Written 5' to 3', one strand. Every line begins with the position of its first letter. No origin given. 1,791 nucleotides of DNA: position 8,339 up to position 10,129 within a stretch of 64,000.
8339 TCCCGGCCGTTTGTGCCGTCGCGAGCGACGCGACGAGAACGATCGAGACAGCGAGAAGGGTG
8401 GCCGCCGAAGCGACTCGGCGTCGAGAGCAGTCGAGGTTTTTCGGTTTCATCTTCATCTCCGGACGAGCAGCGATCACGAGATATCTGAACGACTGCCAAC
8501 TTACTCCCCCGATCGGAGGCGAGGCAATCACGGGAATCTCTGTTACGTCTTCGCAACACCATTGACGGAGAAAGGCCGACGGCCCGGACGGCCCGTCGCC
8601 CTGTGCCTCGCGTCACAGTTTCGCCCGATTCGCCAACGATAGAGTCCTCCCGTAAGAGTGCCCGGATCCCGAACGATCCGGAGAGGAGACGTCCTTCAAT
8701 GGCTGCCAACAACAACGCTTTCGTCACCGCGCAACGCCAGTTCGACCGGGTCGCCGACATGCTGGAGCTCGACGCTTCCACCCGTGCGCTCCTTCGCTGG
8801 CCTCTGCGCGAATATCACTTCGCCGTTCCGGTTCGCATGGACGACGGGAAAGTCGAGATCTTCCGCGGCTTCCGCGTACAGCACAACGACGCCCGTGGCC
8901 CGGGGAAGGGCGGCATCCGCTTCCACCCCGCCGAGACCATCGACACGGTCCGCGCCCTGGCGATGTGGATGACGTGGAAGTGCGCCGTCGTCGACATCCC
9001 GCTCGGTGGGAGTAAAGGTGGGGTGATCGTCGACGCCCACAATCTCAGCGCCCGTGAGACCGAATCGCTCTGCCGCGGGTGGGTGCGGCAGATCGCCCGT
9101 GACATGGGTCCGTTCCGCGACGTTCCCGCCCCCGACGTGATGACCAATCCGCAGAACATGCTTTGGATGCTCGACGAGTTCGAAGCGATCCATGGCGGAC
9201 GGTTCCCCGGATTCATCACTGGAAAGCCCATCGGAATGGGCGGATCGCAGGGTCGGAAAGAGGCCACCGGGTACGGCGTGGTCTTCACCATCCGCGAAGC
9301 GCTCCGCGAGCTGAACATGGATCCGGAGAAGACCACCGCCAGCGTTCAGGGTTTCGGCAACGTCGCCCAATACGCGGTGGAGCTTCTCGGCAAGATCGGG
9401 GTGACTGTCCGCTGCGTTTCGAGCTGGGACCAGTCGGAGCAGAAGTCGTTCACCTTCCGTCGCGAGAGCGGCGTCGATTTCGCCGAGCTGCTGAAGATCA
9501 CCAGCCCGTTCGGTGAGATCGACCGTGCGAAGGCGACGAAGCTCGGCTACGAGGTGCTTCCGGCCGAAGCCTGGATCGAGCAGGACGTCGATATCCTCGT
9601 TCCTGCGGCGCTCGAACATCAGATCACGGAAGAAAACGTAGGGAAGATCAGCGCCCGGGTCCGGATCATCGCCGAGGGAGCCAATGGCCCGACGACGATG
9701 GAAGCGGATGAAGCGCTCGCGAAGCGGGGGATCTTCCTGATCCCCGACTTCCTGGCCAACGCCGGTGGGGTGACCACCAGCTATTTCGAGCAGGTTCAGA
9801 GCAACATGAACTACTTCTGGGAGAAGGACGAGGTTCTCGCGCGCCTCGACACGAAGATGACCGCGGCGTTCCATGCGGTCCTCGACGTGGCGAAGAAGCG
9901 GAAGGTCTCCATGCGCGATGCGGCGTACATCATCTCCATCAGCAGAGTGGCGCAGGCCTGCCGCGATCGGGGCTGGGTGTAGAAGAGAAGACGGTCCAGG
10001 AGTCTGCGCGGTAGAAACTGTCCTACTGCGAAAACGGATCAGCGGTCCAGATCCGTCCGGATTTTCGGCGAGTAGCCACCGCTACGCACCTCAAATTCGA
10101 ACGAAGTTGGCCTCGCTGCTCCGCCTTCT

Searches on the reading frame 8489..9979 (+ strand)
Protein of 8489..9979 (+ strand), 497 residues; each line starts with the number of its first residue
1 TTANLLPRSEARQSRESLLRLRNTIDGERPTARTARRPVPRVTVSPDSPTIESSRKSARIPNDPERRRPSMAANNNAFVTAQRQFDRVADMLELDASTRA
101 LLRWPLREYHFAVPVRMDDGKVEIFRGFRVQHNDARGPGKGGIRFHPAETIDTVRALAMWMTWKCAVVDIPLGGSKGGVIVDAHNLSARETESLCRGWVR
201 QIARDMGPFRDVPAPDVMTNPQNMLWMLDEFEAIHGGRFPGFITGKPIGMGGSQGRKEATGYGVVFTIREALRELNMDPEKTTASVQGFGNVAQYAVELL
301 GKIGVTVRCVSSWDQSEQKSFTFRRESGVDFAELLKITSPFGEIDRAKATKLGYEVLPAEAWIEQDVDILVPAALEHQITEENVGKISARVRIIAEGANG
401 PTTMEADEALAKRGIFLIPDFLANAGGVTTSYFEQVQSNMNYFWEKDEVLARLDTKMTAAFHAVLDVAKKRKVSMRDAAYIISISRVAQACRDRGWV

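Call 11: search_protein_families(library=ncbifam, proteins=[window:8489-9979:+], max_evalue=0.00001)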
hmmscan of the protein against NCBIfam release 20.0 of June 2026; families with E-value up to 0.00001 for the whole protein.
window:8489-9979:+ (497 aa): 6 families
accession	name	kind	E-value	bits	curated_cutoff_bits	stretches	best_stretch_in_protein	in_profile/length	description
NF040817.1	GdhA_Arch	equivalog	6.7e-141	470.2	750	1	75-497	4-417/419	glutamate dehydrogenase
NF041398.1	GluDhGdhB_Halo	equivalog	1.4e-120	403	620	1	77-495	3-407/410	glutamate dehydrogenase GdhB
NF006929.0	PRK09414.1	equivalog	1.1e-74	252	536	1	104-496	56-444/445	NADP-specific glutamate dehydrogenase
NF010633.0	PRK14030.1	subfamily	1.8e-55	188.8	743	1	105-496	53-444/445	glutamate dehydrogenase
NF010634.0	PRK14031.1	equivalog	4.1e-53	180.4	822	1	58-490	12-437/444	NADP-specific glutamate dehydrogenase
NF035922.1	Trp_DH_ScyB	equivalog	1.3e-17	63.9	600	1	353-490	212-342/346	tryptophan dehydrogenase ScyB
